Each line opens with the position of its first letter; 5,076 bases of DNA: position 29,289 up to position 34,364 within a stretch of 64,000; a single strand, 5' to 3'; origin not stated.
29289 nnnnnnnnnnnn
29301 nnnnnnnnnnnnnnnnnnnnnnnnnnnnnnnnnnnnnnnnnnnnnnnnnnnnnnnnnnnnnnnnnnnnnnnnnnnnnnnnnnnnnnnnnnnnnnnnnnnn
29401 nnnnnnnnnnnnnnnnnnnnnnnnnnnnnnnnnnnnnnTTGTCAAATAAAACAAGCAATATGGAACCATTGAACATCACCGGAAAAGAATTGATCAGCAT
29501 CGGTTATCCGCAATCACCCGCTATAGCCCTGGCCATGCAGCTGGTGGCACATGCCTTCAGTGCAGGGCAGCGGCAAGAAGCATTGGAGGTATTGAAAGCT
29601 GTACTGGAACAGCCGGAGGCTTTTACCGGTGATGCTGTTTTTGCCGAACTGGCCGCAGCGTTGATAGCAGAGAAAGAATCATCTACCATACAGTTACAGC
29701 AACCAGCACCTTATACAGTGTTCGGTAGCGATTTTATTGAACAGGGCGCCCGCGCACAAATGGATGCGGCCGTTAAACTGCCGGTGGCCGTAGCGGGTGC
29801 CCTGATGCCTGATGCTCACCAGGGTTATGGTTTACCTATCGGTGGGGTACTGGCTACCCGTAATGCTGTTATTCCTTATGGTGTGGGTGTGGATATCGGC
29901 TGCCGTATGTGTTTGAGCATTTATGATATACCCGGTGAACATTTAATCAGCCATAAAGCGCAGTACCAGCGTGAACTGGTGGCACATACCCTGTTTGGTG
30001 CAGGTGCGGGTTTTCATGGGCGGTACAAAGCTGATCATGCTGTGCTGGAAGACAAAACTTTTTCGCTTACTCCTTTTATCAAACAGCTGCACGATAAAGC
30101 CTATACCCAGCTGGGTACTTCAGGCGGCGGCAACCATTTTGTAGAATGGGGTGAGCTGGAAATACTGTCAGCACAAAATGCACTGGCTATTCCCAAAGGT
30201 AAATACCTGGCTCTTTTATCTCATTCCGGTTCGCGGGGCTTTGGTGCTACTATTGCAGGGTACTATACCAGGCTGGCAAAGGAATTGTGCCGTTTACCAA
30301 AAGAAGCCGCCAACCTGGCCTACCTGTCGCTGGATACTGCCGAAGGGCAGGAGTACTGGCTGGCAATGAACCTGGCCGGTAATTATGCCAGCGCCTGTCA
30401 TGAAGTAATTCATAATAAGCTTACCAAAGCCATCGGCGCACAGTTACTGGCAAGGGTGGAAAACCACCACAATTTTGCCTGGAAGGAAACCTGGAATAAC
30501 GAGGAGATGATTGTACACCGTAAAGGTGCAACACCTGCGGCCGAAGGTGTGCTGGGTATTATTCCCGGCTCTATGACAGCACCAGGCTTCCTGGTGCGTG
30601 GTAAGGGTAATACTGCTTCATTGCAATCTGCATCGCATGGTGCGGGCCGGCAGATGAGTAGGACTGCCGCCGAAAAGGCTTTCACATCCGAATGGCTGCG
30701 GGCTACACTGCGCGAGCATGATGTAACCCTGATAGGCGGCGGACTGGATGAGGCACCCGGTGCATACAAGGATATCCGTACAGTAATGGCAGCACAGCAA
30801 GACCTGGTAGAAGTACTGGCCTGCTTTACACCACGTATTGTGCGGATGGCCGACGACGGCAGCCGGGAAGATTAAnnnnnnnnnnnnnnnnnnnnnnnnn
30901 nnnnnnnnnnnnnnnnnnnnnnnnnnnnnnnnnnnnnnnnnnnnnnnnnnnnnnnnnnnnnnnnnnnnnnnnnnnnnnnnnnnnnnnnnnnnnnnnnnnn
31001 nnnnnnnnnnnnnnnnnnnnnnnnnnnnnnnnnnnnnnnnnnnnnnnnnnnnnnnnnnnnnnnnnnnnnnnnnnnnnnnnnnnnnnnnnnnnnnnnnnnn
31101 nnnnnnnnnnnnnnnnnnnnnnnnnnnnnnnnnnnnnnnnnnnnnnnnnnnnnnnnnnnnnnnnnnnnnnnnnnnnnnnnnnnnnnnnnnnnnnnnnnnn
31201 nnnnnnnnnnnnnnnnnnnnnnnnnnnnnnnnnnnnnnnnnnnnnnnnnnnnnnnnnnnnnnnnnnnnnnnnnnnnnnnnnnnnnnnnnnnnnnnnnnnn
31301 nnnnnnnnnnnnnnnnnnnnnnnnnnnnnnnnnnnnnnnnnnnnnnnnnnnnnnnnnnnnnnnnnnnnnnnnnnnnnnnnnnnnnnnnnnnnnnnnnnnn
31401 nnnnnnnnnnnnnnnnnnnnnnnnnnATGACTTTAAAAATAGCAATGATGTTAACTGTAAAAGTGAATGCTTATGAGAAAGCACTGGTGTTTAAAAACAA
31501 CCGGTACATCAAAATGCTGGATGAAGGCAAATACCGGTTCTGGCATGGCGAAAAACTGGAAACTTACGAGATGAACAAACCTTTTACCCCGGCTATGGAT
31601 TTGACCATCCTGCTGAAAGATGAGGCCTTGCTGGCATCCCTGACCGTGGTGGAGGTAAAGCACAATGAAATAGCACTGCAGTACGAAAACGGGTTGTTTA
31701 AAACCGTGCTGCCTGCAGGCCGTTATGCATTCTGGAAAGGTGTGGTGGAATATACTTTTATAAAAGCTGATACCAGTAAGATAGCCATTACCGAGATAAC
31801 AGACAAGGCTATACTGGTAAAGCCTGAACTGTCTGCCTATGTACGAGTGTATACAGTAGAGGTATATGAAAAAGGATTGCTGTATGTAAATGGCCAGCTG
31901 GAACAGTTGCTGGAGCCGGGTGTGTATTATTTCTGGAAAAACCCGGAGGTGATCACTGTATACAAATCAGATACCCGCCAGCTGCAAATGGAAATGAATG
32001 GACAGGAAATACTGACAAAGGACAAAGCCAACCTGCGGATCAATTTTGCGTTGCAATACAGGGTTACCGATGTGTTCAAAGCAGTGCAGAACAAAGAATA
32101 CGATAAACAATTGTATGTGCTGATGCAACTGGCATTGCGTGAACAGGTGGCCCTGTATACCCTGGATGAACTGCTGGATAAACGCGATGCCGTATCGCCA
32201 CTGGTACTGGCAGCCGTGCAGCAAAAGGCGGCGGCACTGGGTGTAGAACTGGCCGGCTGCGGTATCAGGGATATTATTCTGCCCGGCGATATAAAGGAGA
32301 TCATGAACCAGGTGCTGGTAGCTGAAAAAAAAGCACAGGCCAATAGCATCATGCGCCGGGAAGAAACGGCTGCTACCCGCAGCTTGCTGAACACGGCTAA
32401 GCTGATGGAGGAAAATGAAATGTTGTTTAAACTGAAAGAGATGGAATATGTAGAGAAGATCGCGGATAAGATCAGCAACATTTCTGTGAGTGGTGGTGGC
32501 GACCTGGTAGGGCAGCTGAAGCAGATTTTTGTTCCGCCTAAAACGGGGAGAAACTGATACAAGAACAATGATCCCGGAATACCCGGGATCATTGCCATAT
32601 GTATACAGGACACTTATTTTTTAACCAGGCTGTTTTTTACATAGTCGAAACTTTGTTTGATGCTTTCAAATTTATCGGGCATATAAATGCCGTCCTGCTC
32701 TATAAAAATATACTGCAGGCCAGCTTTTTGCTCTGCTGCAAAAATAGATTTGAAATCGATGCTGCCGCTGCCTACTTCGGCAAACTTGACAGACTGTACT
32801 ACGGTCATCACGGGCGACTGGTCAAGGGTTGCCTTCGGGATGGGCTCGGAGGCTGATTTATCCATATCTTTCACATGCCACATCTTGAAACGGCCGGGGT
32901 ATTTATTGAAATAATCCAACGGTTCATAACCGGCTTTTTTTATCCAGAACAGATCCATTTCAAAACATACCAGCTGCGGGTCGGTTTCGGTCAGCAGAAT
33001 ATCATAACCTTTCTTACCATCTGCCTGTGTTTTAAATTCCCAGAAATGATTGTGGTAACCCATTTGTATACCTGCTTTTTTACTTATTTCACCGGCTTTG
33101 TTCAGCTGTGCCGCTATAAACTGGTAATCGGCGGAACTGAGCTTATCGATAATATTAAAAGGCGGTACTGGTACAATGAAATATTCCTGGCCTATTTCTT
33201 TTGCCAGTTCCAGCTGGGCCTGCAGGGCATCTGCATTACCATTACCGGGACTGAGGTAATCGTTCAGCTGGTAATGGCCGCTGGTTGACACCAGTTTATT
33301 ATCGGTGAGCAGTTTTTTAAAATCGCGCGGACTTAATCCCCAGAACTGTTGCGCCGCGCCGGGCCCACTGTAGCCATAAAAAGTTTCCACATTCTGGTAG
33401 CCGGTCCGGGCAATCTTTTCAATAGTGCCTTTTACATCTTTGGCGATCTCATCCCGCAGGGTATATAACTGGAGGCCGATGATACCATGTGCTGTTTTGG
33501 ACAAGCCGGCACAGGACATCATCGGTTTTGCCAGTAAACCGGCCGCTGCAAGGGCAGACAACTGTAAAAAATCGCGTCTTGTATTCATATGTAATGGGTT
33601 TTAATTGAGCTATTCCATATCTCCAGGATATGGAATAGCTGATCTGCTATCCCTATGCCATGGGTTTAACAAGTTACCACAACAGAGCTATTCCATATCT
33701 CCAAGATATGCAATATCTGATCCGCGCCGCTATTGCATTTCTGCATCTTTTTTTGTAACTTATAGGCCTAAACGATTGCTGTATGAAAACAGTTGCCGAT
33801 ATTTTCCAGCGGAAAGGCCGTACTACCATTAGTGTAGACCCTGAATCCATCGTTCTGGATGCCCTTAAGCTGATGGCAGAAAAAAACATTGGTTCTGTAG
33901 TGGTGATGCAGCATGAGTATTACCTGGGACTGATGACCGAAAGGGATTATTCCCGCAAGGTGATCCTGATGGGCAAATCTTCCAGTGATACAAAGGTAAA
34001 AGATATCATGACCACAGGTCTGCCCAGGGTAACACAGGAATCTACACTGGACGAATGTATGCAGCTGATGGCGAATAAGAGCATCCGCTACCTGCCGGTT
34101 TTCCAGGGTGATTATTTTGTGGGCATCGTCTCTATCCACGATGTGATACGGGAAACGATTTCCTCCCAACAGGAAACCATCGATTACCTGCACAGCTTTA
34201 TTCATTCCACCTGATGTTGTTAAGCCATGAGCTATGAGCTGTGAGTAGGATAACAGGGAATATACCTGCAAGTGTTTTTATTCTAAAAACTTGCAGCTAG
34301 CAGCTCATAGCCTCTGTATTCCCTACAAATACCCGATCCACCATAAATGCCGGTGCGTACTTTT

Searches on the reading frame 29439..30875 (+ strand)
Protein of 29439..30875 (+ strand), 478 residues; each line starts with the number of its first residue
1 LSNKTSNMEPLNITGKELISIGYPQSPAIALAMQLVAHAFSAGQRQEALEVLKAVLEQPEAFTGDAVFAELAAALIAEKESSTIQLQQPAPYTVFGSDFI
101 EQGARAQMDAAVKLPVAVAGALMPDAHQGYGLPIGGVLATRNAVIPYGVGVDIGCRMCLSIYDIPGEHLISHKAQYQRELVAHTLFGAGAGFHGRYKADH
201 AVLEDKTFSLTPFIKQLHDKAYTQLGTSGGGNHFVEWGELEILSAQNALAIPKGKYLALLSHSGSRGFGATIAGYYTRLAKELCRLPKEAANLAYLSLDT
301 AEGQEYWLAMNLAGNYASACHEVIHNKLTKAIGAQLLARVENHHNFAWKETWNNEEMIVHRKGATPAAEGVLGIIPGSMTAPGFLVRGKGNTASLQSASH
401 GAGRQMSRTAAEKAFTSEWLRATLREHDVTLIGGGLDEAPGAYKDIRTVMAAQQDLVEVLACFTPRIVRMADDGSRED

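Call 65: search_protein_families(library=pfam, proteins=[window:29439-30875:+], max_evalue=0.00001)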
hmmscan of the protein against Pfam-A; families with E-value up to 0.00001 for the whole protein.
window:29439-30875:+ (478 aa): 1 family
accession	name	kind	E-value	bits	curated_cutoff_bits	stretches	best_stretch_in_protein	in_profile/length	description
PF01139.22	RtcB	-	8.3e-82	276.1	27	1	107-468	1-423/426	tRNA-splicing ligase RtcB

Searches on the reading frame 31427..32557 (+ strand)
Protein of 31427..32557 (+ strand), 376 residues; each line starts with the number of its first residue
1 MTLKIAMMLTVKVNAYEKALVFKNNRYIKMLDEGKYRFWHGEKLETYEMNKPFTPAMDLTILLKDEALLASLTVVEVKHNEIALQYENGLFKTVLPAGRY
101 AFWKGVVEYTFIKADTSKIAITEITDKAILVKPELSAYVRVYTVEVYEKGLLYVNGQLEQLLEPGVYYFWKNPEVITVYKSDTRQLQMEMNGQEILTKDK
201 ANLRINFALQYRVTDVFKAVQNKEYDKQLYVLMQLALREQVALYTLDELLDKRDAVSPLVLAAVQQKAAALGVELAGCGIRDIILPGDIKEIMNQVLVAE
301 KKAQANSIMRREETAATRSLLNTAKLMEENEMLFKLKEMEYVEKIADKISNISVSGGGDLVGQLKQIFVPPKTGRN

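Call 65: search_protein_families(library=pfam, proteins=[window:31427-32557:+], max_evalue=0.00001)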
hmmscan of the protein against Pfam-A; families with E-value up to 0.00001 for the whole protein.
window:31427-32557:+ (376 aa): 1 family
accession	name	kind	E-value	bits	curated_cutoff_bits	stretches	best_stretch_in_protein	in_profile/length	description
PF01145.31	Band_7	-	3e-31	109.3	23.6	1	143-313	2-175/176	SPFH domain / Band 7 family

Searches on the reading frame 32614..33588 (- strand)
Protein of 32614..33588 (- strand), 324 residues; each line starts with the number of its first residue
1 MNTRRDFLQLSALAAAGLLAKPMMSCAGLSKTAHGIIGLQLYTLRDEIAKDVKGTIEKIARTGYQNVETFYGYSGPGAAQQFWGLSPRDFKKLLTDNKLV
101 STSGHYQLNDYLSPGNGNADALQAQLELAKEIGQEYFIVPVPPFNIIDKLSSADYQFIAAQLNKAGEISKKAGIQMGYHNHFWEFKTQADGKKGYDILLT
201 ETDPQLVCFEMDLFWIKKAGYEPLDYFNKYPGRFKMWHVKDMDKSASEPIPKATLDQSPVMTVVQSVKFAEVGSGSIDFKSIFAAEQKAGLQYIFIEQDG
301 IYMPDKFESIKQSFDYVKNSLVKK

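Call 65: search_protein_families(library=pfam, proteins=[window:32614-33588:-], max_evalue=0.00001)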
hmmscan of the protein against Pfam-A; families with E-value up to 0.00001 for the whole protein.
window:32614-33588:- (324 aa): 1 family
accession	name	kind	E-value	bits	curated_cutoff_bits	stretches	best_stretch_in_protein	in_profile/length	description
PF01261.30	AP_endonuc_2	-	2.8e-11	44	31.1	1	57-293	2-223/249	Xylose isomerase-like TIM barrel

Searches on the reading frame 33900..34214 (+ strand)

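Call 66: search_protein_families(library=pfam, proteins=[window:33900-34214:+], max_evalue=0.00001)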
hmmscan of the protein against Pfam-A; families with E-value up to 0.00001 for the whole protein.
window:33900-34214:+ (104 aa): 1 family
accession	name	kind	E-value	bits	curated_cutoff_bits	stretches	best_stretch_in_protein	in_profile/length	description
PF00571.33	CBS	-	3.7e-12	46.8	24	1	33-85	1-54/57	CBS domain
